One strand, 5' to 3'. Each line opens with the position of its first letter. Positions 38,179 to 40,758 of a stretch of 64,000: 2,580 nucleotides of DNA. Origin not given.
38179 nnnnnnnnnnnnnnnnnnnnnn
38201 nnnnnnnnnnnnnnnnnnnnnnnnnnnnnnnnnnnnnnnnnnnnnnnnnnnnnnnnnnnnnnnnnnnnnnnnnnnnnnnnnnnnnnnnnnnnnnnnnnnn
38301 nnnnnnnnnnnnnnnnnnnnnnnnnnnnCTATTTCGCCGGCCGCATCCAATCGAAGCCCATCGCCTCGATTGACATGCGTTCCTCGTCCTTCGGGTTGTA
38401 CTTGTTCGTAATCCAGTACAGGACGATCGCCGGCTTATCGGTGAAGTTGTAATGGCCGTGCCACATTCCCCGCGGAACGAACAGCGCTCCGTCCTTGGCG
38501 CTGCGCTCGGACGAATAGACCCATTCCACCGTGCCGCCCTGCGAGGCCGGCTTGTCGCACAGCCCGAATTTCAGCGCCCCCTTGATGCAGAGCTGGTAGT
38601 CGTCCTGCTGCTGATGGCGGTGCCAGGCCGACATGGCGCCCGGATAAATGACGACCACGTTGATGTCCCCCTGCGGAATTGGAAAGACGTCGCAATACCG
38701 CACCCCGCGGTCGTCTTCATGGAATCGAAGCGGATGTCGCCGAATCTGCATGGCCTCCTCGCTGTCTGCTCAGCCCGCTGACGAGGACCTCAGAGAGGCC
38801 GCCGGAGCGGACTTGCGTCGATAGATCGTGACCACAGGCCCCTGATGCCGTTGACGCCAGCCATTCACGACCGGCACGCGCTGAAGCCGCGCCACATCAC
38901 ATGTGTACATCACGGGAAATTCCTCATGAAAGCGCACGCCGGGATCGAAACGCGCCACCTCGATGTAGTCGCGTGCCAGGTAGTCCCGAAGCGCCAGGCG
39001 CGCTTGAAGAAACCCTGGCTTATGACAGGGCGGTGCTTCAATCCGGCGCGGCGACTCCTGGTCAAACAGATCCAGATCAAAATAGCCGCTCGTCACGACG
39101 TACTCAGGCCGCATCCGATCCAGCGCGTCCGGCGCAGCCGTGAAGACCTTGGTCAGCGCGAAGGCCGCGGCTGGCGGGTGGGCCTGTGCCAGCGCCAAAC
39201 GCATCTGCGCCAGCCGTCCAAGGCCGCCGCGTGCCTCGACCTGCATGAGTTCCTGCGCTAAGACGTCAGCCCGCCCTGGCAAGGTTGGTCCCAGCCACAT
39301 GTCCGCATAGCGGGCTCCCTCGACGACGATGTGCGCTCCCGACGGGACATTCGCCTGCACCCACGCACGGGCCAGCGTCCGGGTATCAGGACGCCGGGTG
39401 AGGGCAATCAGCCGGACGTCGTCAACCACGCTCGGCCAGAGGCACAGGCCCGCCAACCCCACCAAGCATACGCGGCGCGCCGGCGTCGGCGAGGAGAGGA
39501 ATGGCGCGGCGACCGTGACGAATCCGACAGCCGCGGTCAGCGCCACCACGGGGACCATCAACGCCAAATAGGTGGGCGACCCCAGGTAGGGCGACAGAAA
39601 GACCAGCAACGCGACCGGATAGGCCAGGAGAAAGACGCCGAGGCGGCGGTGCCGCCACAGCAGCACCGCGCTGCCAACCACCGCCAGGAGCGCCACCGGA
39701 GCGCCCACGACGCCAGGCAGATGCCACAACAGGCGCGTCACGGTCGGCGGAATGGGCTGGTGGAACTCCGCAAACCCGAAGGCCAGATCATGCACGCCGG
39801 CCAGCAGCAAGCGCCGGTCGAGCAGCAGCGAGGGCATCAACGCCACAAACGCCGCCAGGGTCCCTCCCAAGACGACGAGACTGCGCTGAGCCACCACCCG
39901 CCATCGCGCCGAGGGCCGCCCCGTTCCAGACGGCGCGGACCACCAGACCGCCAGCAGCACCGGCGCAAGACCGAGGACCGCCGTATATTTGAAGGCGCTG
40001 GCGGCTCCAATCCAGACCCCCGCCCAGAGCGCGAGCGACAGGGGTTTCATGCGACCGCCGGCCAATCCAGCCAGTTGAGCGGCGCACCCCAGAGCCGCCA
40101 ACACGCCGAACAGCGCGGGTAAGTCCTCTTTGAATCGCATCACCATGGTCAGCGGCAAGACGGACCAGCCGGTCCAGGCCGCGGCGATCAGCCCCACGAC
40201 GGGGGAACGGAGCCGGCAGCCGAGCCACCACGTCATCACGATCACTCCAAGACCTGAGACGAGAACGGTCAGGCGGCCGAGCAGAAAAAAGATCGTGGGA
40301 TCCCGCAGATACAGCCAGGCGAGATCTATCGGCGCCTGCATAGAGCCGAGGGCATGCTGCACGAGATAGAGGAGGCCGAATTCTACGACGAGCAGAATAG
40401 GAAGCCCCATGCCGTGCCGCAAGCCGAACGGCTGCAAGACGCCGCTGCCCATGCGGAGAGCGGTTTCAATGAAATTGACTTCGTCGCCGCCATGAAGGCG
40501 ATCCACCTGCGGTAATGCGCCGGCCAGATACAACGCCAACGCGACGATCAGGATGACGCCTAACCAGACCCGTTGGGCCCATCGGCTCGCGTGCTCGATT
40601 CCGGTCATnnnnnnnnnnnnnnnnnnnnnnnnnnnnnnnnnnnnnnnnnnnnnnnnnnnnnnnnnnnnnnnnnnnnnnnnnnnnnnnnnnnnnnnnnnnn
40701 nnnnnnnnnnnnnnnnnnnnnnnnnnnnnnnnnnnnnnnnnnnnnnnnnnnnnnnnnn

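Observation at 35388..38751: dTDP branched-chain 6-deoxyhexose pathway with an RmlD::C-methyltransferase gene fusion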

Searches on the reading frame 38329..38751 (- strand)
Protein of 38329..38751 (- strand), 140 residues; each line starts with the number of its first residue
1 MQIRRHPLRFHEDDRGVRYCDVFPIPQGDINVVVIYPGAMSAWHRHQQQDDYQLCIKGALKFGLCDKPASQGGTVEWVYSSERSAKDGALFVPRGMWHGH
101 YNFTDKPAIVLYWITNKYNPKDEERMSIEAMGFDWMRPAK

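Call 3: search_protein_families(library=pfam, proteins=[window:38329-38751:-], max_evalue=0.01)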
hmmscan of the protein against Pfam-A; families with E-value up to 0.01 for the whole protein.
window:38329-38751:- (140 aa): 4 families
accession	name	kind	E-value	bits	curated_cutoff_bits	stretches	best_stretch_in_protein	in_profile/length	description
PF07883.17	Cupin_2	-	2.2e-08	34.1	27.2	1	32-112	2-68/70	Cupin domain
PF00908.23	dTDP_sugar_isom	-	1e-06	29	27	1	45-135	61-152/168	dTDP-4-dehydrorhamnose 3,5-epimerase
PF00190.28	Cupin_1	-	7.8e-06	26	22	1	30-115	35-114/151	Cupin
PF05523.17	FdtA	-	0.00087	19.5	23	1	43-122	48-118/131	WxcM-like, C-terminal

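Call 4: search_protein_families(library=ncbifam, proteins=[window:38329-38751:-], max_evalue=0.01)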
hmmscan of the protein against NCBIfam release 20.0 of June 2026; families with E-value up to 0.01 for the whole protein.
window:38329-38751:- (140 aa): 2 families
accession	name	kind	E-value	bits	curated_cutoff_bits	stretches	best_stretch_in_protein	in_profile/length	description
TIGR01221.1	rmlC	equivalog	0.00029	20.7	155.75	1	76-128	94-145/176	dTDP-4-dehydrorhamnose 3,5-epimerase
TIGR04366.1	cupin_WbuC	subfamily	0.0011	18.9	42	1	33-124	39-125/132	WbuC family cupin fold metalloprotein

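Call 25: search_solved_structures(query=window:38329-38751:-, max_evalue=10, show_alignments=3)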
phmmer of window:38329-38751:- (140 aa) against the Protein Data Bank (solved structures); distinct sequences matched with E-value up to 10: 14.
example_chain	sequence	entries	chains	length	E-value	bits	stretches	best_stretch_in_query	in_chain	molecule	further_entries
4yrd_A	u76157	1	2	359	0.0036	20.7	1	6-125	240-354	Capsular polysaccharide synthesis enzyme Cap5F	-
2zkl_A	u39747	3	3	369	0.0038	20.6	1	6-125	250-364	Capsular polysaccharide synthesis enzyme Cap5F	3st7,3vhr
4hn0_A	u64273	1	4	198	0.0068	19.7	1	6-126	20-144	Putative 3-epimerase in D-allose pathway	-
4hmz_A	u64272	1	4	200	0.007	19.7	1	6-126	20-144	Putative 3-epimerase in D-allose pathway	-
2vqa_A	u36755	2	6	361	0.0093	19.3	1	33-111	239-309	SLL1358 PROTEIN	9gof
3i7d_A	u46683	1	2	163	0.015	18.6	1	16-61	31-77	sugar phosphate isomerase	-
1dzr_A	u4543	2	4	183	0.054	16.8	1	76-135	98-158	DTDP-4-DEHYDRORHAMNOSE 3,5-EPIMERASE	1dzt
3es1_A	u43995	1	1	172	0.054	16.8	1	30-112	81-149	Cupin 2, conserved barrel domain protein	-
6l9i_A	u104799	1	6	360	0.1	15.9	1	8-70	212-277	Oxalate decarboxylase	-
4hn1_A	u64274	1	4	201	0.11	15.9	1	6-125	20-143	Putative 3-epimerase in D-allose pathway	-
1jop_A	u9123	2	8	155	0.68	13.3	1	18-69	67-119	Yhch protein | Protein HI0227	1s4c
2uy8_A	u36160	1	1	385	1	12.7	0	32-111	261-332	OXALATE DECARBOXYLASE OXDC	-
2xmo_A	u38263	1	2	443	1.4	12.2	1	71-133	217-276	LMO2642 PROTEIN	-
6acf_A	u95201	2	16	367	1.6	12.1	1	70-98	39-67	Leucine dehydrogenase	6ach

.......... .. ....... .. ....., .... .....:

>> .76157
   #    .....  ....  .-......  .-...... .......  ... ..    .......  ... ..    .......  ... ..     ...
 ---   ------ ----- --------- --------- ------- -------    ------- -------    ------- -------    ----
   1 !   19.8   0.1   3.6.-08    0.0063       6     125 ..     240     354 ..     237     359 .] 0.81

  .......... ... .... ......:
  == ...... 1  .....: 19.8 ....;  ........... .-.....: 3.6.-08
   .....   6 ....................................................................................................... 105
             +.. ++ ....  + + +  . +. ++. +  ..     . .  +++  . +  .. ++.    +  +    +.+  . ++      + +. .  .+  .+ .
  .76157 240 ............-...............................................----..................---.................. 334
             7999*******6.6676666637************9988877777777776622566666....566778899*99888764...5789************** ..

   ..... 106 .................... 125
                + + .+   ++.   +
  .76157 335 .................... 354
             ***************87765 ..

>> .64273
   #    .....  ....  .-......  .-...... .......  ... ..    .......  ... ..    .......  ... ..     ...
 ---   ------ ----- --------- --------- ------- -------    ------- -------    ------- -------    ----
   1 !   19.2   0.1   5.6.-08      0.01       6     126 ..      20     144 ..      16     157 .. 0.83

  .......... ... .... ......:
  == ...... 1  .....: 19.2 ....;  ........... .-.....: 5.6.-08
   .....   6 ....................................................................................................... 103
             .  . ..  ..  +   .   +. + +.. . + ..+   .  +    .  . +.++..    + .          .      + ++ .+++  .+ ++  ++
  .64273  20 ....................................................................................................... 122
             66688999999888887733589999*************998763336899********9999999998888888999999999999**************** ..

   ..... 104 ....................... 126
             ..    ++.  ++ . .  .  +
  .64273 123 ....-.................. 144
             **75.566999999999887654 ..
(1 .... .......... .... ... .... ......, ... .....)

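Call 27: find_homologous_proteins(query=window:38329-38751:-, max_evalue=0.001)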
Query window:38329-38751:- (140 aa): 41 proteins with E <= 0.001 among 43 candidates.
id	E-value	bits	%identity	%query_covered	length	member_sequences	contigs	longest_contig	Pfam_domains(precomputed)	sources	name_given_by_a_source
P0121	2.8e-96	338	100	100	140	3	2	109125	PF07883.18,PF00190.29,PF00908.24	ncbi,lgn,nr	ncbi:MAG: cupin domain-containing protein [Candidatus Omnitrophica bacterium]|nr:cupin domain-contai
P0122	1.2e-82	293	85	98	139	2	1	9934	PF07883.18,PF00190.29,PF00908.24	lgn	-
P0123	1.8e-81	290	79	100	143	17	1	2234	PF07883.18,PF00908.24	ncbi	-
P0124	2.1e-80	286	82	99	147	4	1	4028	PF07883.18,PF00908.24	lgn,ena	-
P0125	4.0e-80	285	80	99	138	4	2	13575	PF07883.18,PF00908.24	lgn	-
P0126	7.0e-79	281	79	100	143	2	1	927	PF00908.24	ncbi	-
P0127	2.0e-78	280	80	99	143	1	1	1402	PF07883.18,PF00908.24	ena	-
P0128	2.4e-78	279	79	99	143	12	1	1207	PF07883.18,PF00908.24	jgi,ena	-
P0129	3.9e-78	279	78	100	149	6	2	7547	PF07883.18,PF00908.24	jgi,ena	-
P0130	6.6e-78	278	78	99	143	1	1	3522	PF07883.18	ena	-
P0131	7.5e-78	278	78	99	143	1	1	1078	PF00908.24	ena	-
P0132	7.3e-77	275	78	99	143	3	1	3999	PF07883.18,PF00908.24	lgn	-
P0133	7.6e-77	275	77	100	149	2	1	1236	PF07883.18,PF00908.24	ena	-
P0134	9.5e-77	274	77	100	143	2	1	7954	PF07883.18,PF00908.24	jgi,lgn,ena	-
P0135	1.1e-76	274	73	100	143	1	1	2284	PF00908.24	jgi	-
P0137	2.6e-76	273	74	99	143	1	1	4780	PF07883.18,PF00908.24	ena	-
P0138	6.7e-76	272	75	100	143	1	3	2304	PF07883.18,PF00908.24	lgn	-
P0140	7.8e-76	271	76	99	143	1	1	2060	PF07883.18,PF00908.24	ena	-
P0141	1.4e-75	270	75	100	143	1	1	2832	PF00908.24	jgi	jgi:dTDP-4-dehydrorhamnose 3,5-epimerase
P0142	3.1e-75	269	75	99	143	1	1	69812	PF07883.18,PF00908.24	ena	-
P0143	5.0e-75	269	75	99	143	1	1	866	PF07883.18,PF00908.24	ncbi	-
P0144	5.7e-75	269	75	99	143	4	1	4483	PF00908.24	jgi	-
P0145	7.7e-75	268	74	99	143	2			PF00908.24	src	-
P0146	8.3e-75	268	73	99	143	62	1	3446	PF07883.18,PF00908.24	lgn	-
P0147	1.3e-74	267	74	99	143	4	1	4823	PF07883.18,PF00908.24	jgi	jgi:dTDP-4-dehydrorhamnose 3,5-epimerase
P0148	1.6e-74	267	74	100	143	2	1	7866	PF07883.18,PF00908.24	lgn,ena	-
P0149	2.2e-74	267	75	99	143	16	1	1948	PF07883.18,PF00908.24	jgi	jgi:dTDP-4-dehydrorhamnose 3,5-epimerase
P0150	3.2e-74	266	76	99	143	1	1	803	PF07883.18,PF00908.24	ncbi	-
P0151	6.5e-74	265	75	99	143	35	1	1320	PF00908.24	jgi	jgi:dTDP-4-dehydrorhamnose 3,5-epimerase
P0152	2.4e-72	260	69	99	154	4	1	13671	PF07883.18,PF00908.24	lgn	-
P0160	1.3e-40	157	77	60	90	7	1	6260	PF00908.24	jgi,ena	-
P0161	2.0e-34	137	72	56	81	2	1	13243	PF00908.24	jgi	jgi:dTDP-4-dehydrorhamnose 3,5-epimerase-like enzyme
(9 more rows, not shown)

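Call 36: predict_structure(alignment_id=A2)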
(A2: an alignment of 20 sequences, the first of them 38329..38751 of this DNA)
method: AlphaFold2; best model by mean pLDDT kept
length: 140 residues; sequences in the alignment: 20
mean_pLDDT: 86.6   pTM: 0.79
mean pLDDT of the five models: 86.6, 86.2, 80.6, 79.3, 73.6
residues with pLDDT >= 90: 81; 70-90: 44; 50-70: 13; < 50: 2
segments of 3 or more residues with pLDDT < 50: none
pLDDT, mean of each block of 10 residues (from residue 1): 60 79 74 93 91 92 96 94 86 94 95 87 93 79
secondary structure, 60 per line:
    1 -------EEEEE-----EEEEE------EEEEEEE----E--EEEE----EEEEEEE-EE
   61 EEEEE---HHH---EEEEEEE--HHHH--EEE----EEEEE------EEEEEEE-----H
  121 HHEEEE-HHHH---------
elements in order: E8-12 E18-22 E29-35 E43-46 E51-57 E59-65 E75-81 H84-87 E90-92 E97-101 E108-114 E123-126 H128-131

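Call 41: fold_search(model_id=the predicted structure, library=pdb)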
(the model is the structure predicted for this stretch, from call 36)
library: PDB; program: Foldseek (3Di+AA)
matches with E <= 10: 1726; with E <= 0.001: 352
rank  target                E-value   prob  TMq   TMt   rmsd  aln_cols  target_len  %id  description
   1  1pm7_A                3.7e-08  1.00  0.69  0.50   5.1       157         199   19  RmlC (dTDP-6-DEOXY-D-XYLO-4-HEXULOSE 3,5-EPIMERASE)STRUCTURE FROM MYCOBACTERIUM TUBERCULOSIS AND INHIBITOR DESIGN. THE (released 2003-12-09)
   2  4yrd_B                4.4e-08  1.00  0.63  0.27   8.0       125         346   20  Crystal structure of CapF with inhibitor 3-isopropenyl-tropolone (released 2015-10-21)
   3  9uyw_B                7.5e-08  1.00  0.70  0.55   4.5       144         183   19  Crystal structure of apo-form artificial metalloprotein incorporating a TP ligand (released 2025-10-15)
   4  4yrd_A                8.8e-08  1.00  0.64  0.27   8.0       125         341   20  Crystal structure of CapF with inhibitor 3-isopropenyl-tropolone (released 2015-10-21)
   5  3vhr                  9.3e-08  1.00  0.64  0.27   8.0       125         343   19  Crystal Structure of capsular polysaccharide assembling protein CapF from Staphylococcus aureus in space group C2221 (released 2012-02-15)
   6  3ejk                  1.2e-07  1.00  0.73  0.66   3.7       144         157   21  Crystal structure of dTDP Sugar Isomerase (YP_390184.1) from DESULFOVIBRIO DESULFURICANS G20 at 1.95 A resolution (released 2008-09-30)
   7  2c0z                  1.4e-07  1.00  0.72  0.52   4.4       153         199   20  The 1.6 A resolution crystal structure of NovW: a 4-keto-6-deoxy sugar epimerase from the novobiocin biosynthetic gene c (released 2006-01-25)
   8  4hmz_C                1.4e-07  1.00  0.74  0.54   4.3       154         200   21  Crystal Structure of ChmJ, a 3'-monoepimerase from Streptomyces bikiniensis in complex with dTDP-quinovose (released 2012-11-21)
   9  7pwi                  1.5e-07  1.00  0.71  0.52   3.6       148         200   21  Structure of the dTDP-sugar epimerase StrM (released 2022-04-20)
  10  4hn0_D                1.8e-07  1.00  0.73  0.54   3.3       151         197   22  Crystal Structure of ChmJ, a 3'-monoepimerase apoenzyme from Streptomyces bikiniensis (released 2012-11-21)
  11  5buv_A                1.8e-07  1.00  0.71  0.59   4.3       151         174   13  X-ray structure of WbcA from Yersinia enterocolitica (released 2015-08-05)
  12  2ixi_A                1.8e-07  1.00  0.70  0.55   5.0       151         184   18  RmlC P aeruginosa with dTDP-xylose (released 2006-07-11)
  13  4hn1_A                1.9e-07  1.00  0.73  0.53   3.2       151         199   20  Crystal Structure of H60N/Y130F double mutant of ChmJ, a 3'-monoepimerase from Streptomyces bikiniensis in complex wit (released 2012-11-21)
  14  9kyn_A                2.0e-07  1.00  0.70  0.55   4.2       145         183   18  artificial dinuclear Cu-bound metalloprotein 3 (D3:Cu) (released 2025-07-02)
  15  3st7                  2.0e-07  1.00  0.61  0.25   8.3       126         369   20  Crystal Structure of capsular polysaccharide assembling protein CapF from staphylococcus aureus (released 2012-02-15)
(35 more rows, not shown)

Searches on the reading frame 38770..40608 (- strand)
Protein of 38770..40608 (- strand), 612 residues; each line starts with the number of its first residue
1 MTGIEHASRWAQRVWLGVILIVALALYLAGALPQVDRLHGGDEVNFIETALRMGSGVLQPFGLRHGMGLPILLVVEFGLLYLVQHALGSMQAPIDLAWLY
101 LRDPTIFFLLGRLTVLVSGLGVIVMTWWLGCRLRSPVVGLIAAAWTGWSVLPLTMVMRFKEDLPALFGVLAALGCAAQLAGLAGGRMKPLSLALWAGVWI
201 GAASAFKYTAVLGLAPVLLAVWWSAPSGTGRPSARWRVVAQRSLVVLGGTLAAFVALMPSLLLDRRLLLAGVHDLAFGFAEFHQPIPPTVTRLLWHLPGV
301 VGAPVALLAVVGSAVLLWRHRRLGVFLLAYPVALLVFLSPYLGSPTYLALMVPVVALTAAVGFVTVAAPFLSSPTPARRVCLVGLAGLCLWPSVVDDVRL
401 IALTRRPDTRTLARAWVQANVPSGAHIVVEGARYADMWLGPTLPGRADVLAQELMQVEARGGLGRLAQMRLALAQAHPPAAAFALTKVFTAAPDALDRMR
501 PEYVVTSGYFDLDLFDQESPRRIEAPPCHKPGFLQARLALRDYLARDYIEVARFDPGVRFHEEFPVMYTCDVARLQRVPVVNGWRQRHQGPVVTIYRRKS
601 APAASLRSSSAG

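Call 3: search_protein_families(library=pfam, proteins=[window:38770-40608:-], max_evalue=0.01)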
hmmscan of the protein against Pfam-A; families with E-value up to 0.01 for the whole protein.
window:38770-40608:- (612 aa): 0 families

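Call 59: search_protein_families(library=pfam, proteins=[window:38770-40608:-], max_evalue=1)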
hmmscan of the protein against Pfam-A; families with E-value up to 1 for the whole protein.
window:38770-40608:- (612 aa): 0 families
